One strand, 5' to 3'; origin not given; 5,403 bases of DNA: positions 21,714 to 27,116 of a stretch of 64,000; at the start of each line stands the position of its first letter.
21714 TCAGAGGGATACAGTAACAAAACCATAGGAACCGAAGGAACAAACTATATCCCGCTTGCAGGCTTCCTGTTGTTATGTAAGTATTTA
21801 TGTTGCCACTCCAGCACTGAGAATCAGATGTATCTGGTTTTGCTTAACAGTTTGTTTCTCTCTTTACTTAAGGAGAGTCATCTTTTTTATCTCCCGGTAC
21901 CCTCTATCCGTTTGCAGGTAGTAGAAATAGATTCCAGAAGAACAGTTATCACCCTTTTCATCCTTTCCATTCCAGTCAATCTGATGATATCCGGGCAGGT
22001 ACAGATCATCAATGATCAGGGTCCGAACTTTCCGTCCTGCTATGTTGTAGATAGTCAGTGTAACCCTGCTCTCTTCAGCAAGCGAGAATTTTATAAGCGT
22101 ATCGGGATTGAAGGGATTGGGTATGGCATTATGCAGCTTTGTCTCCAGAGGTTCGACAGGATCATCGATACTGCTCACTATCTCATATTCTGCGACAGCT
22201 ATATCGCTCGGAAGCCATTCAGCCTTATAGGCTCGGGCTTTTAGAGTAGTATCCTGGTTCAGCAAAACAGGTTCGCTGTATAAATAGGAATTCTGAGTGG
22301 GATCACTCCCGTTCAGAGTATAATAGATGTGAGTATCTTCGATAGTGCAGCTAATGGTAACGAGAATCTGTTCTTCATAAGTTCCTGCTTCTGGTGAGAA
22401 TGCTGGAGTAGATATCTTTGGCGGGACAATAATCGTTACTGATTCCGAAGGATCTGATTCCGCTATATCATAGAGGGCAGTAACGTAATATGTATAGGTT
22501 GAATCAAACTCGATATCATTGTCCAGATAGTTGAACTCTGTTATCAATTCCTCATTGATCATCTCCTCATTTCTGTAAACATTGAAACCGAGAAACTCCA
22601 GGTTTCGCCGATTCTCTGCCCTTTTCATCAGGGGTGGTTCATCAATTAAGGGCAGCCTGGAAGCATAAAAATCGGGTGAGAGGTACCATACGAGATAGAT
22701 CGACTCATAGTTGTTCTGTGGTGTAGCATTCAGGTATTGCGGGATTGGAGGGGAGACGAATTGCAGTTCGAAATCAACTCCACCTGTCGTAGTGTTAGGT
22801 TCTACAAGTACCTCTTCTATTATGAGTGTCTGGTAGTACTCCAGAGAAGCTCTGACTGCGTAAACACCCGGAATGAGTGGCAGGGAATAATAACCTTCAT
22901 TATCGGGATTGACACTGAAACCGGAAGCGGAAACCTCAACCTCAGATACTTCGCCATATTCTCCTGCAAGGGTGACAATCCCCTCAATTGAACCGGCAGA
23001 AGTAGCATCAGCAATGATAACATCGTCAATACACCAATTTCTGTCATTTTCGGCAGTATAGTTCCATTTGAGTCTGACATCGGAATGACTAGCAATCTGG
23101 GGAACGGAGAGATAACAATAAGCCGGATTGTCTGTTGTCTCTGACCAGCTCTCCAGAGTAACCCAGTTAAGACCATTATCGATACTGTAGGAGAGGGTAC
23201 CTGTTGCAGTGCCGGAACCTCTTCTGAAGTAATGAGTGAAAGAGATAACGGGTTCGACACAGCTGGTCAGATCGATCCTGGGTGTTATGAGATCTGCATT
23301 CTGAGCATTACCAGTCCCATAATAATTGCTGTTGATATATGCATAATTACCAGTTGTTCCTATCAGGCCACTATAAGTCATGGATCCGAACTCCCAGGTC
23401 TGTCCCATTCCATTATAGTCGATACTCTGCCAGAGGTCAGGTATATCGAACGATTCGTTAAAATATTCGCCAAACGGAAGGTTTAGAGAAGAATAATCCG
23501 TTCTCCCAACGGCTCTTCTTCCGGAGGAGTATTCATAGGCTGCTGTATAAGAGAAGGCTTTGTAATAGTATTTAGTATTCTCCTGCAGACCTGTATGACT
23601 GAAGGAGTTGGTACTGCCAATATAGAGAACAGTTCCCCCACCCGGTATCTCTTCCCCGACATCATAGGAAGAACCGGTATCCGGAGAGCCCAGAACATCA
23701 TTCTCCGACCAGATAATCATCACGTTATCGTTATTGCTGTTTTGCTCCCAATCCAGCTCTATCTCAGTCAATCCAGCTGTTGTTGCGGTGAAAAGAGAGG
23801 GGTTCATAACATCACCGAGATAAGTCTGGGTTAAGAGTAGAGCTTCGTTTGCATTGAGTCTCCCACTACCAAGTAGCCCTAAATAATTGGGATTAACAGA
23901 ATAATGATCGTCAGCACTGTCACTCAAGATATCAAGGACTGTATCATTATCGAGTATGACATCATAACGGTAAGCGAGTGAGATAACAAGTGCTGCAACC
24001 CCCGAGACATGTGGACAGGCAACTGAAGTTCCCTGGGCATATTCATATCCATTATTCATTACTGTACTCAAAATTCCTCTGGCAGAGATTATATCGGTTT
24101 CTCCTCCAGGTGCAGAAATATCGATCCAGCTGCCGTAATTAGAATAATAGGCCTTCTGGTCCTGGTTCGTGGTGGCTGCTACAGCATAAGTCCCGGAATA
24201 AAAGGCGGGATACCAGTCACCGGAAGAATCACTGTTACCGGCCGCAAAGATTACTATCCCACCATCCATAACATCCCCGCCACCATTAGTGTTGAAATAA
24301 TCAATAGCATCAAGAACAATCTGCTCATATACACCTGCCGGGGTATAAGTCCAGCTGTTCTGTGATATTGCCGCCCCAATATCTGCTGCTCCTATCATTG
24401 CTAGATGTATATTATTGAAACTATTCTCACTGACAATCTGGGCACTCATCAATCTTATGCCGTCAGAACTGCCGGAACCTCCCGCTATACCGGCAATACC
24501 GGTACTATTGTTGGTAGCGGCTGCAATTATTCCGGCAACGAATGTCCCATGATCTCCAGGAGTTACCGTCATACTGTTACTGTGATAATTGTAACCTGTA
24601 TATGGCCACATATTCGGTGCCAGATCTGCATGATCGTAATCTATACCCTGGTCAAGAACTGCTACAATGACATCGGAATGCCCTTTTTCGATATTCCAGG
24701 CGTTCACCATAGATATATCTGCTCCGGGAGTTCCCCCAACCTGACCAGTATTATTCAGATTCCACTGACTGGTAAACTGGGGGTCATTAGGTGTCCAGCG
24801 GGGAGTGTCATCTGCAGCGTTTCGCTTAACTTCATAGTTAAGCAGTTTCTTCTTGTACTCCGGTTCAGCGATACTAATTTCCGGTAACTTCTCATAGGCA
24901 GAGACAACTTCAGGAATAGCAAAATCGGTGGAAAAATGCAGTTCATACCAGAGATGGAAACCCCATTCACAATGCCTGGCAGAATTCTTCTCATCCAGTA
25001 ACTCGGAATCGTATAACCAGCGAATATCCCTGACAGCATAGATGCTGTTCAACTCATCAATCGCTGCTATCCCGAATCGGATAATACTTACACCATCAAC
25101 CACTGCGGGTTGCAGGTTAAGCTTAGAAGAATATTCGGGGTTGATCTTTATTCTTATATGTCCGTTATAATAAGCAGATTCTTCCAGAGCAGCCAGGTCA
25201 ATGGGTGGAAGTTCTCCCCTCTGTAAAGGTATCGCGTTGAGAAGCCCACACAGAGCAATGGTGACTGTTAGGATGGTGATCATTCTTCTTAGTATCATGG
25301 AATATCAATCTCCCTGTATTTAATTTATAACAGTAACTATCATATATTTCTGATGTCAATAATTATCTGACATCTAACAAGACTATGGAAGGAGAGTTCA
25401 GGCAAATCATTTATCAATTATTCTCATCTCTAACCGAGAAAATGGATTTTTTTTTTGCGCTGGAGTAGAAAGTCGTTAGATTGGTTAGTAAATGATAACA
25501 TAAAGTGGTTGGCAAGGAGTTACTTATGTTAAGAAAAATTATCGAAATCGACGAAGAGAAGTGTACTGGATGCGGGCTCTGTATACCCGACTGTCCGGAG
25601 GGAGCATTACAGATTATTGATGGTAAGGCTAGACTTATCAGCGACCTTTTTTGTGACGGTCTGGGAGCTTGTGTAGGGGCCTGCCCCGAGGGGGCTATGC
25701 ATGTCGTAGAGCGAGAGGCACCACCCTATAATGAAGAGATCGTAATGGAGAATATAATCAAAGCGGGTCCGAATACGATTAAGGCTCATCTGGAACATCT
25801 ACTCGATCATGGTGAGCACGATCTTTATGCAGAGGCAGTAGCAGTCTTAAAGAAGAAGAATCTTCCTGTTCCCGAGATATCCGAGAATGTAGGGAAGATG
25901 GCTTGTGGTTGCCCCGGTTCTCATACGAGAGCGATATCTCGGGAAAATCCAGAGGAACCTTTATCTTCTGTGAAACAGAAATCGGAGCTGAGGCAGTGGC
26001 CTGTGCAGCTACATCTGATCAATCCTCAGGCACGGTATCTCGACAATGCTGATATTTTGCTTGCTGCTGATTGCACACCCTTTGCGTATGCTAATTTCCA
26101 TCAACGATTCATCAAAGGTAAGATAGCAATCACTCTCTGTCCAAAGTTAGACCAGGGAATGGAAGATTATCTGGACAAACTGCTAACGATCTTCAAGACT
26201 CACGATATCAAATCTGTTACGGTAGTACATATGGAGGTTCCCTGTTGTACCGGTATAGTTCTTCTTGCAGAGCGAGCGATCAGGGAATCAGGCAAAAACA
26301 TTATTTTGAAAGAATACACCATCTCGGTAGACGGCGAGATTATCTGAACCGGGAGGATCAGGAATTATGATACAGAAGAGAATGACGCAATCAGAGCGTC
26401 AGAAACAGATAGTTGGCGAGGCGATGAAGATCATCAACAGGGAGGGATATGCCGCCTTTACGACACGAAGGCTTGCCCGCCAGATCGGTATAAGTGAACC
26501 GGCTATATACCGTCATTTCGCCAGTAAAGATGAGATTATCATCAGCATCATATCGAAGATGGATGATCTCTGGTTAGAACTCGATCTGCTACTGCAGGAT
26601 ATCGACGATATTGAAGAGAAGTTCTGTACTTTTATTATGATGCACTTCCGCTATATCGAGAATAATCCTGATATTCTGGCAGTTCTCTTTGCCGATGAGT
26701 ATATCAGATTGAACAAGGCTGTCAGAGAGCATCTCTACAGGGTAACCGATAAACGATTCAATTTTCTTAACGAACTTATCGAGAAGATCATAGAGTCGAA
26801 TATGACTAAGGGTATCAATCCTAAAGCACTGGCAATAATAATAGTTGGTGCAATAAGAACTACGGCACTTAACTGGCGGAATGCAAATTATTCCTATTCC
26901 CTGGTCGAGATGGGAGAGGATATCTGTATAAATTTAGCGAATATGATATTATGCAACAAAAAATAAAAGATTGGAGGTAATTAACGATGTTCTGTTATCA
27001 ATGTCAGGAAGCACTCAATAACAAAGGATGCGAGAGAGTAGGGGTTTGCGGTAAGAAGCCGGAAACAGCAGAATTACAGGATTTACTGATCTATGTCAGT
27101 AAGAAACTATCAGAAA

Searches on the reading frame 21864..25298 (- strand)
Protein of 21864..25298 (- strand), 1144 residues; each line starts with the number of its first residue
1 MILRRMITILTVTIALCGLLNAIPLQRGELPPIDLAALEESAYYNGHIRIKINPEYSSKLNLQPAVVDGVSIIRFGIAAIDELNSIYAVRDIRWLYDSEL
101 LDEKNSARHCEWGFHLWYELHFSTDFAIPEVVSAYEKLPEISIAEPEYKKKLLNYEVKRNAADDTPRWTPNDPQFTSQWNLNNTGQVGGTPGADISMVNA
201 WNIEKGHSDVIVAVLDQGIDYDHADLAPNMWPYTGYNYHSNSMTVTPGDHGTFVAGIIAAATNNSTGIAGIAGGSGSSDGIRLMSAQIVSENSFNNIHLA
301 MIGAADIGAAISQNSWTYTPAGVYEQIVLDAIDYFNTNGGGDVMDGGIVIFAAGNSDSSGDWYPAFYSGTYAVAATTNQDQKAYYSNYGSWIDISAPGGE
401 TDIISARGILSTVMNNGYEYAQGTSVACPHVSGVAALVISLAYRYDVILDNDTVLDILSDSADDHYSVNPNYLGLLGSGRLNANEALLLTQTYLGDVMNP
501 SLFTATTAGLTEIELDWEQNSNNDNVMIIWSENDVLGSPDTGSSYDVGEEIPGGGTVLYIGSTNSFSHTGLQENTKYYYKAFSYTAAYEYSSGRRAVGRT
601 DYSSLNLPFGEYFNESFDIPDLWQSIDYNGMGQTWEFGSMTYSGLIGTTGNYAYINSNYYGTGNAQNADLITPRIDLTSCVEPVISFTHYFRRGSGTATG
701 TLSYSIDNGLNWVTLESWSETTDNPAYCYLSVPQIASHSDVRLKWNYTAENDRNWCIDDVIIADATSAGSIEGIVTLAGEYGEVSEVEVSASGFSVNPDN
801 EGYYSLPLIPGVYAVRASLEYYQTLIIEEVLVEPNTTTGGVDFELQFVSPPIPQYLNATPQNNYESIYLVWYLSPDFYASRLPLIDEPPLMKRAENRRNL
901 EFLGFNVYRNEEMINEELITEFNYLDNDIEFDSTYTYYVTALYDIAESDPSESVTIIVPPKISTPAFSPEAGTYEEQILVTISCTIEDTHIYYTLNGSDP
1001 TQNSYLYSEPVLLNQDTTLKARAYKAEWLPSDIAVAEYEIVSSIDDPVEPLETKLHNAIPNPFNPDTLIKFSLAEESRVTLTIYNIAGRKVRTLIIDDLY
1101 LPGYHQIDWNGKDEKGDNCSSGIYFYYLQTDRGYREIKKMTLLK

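Call 11: search_protein_families(library=pfam, proteins=[window:21864-25298:-], max_evalue=0.0001)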
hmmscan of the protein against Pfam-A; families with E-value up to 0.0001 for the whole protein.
window:21864-25298:- (1144 aa): 8 families
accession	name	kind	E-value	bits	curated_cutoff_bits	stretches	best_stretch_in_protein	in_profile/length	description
PF00082.27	Peptidase_S8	-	8.2e-37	127.5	21.8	1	208-465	2-276/288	Subtilase family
PF16361.10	Peptidase_S8_N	-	1e-19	71.9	30.5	1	46-185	1-142/142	N-terminal of Subtilase family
PF13290.12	CHB_HEX_C_1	-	5.2e-18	65.2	22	1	969-1027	1-59/67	Chitobiase/beta-hexosaminidase C-terminal domain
PF13287.12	Fn3_assoc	-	1.1e-17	64.3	23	1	980-1038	1-59/59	Fn3 associated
PF21471.3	Reelin_subrepeat-B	-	6.3e-08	32.9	27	1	701-762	61-126/127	Reelin subrepeat B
PF13860.13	FlgD_ig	-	7.8e-06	26.2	27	1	1073-1126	18-71/79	FlgD Ig-like domain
PF18370.7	RGI_lyase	-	1.3e-05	25.9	27.8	1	903-955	33-84/86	Rhamnogalacturonan I lyases beta-sheet domain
PF13620.12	CarboxypepD_reg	-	4.5e-05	24.1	32.3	1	771-846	2-82/82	Carboxypeptidase regulatory-like domain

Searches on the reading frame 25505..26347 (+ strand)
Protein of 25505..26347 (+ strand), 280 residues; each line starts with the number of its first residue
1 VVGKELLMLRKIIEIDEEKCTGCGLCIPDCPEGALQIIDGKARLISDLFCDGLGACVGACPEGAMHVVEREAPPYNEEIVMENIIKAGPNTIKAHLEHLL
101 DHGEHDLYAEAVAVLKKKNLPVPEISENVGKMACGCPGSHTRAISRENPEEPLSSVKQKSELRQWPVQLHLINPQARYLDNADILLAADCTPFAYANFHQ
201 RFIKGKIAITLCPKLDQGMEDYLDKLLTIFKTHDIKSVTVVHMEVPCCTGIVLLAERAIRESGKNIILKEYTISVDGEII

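Call 70: search_protein_families(library=pfam, proteins=[window:25505-26347:+], max_evalue=0.00001)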
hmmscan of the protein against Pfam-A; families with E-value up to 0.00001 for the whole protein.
window:25505-26347:+ (280 aa): 7 families
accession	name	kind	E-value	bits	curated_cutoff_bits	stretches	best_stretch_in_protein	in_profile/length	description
PF00037.32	Fer4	-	4.4e-12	45.7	21.1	1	13-35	1-23/24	4Fe-4S binding domain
PF13237.11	Fer4_10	-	3e-10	40.3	25.5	1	13-61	2-53/53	4Fe-4S dicluster domain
PF12838.12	Fer4_7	-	2e-09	38.2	27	0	11-34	29-52/52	4Fe-4S dicluster domain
PF12837.12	Fer4_6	-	3.2e-09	36.7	25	1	12-35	1-24/24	4Fe-4S binding domain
PF13187.11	Fer4_9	-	6.8e-08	32.9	27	1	19-65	1-52/52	4Fe-4S dicluster domain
PF12797.12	Fer4_2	-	7.8e-07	29.1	24.5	0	12-32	2-22/22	4Fe-4S binding domain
PF14697.11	Fer4_21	-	2.2e-06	28.2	35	1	14-65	2-57/59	4Fe-4S dicluster domain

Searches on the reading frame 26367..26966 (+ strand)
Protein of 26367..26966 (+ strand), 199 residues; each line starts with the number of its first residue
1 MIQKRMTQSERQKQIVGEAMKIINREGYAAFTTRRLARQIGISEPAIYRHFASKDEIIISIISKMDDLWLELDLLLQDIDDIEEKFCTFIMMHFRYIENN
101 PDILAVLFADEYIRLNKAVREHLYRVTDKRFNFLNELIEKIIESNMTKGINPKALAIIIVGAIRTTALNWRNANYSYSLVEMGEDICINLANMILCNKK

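Call 70: search_protein_families(library=pfam, proteins=[window:26367-26966:+], max_evalue=0.00001)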
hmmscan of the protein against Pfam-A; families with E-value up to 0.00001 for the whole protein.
window:26367-26966:+ (199 aa): 2 families
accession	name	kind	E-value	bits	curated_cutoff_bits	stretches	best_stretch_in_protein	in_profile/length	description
PF00440.29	TetR_N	-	5.9e-14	52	24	1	16-59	2-45/47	Bacterial regulatory proteins, tetR family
PF08359.16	TetR_C_4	-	5e-09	36.9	21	1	65-186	5-126/133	YsiA-like protein, C-terminal region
